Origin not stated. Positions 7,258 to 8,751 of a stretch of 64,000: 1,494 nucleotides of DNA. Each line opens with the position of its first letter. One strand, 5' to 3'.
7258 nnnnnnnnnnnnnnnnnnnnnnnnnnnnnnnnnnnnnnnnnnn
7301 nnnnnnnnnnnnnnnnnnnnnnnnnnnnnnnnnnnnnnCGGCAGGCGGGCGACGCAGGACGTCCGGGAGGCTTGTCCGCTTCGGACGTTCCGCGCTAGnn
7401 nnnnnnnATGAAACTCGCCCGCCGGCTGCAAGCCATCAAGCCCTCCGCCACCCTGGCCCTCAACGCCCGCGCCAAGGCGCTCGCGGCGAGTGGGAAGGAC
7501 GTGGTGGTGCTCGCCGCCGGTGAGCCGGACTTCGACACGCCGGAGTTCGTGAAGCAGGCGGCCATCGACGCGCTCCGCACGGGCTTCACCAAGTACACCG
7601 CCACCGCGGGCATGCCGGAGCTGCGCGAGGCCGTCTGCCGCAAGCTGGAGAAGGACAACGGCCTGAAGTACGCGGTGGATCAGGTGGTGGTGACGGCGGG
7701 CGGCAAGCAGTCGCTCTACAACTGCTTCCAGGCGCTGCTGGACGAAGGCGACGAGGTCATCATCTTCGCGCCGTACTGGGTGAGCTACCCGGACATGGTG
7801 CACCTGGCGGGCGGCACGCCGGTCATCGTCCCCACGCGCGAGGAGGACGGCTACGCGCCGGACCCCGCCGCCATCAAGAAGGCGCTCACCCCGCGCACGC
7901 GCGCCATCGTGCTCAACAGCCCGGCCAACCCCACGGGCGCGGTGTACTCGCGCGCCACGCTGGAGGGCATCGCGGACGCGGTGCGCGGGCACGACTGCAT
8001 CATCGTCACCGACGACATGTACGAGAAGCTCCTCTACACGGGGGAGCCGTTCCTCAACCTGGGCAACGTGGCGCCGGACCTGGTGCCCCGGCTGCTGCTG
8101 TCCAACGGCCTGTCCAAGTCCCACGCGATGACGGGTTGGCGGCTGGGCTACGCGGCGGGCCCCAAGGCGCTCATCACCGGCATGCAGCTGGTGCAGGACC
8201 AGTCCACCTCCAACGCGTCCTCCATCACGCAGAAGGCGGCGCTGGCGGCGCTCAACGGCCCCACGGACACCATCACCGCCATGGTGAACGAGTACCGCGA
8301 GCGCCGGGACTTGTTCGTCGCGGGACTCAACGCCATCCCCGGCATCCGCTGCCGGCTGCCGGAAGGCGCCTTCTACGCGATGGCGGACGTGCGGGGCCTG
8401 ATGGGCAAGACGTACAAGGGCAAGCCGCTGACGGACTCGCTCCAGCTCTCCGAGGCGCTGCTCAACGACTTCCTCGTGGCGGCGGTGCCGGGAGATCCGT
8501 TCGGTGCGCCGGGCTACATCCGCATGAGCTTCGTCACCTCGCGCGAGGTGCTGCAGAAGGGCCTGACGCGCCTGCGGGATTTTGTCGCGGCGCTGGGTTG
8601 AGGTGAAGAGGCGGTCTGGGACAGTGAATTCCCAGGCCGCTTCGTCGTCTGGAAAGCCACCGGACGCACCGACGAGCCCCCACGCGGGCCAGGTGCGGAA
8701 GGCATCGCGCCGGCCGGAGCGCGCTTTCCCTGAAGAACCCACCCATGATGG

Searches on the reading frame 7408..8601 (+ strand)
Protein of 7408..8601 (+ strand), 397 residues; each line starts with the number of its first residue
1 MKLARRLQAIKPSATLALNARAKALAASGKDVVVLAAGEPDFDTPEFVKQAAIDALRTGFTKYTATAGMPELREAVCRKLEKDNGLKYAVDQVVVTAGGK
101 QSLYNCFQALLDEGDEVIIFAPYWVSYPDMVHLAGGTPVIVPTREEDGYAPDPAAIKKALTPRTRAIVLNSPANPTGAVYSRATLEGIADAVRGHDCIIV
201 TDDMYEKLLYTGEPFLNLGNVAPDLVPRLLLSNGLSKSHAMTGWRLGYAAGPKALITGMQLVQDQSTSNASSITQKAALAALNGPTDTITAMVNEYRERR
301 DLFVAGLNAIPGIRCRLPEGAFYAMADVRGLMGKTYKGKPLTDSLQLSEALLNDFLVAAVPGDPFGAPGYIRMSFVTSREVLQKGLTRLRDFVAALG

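Call 11: search_protein_families(library=pfam, proteins=[window:7408-8601:+], max_evalue=0.001)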
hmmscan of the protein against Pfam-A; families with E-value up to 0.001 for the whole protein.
window:7408-8601:+ (397 aa): 3 families
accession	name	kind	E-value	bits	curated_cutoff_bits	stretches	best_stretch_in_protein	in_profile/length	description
PF00155.27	Aminotran_1_2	-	1.6e-75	255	19.7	1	30-389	1-361/361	Aminotransferase class I and II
PF01041.23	DegT_DnrJ_EryC1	-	1.7e-07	31.2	19.8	1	89-169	38-118/360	DegT/DnrJ/EryC1/StrS aminotransferase family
PF01053.26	Cys_Met_Meta_PP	-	2.2e-05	23.6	27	1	90-204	67-175/381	Cys/Met metabolism PLP-dependent enzyme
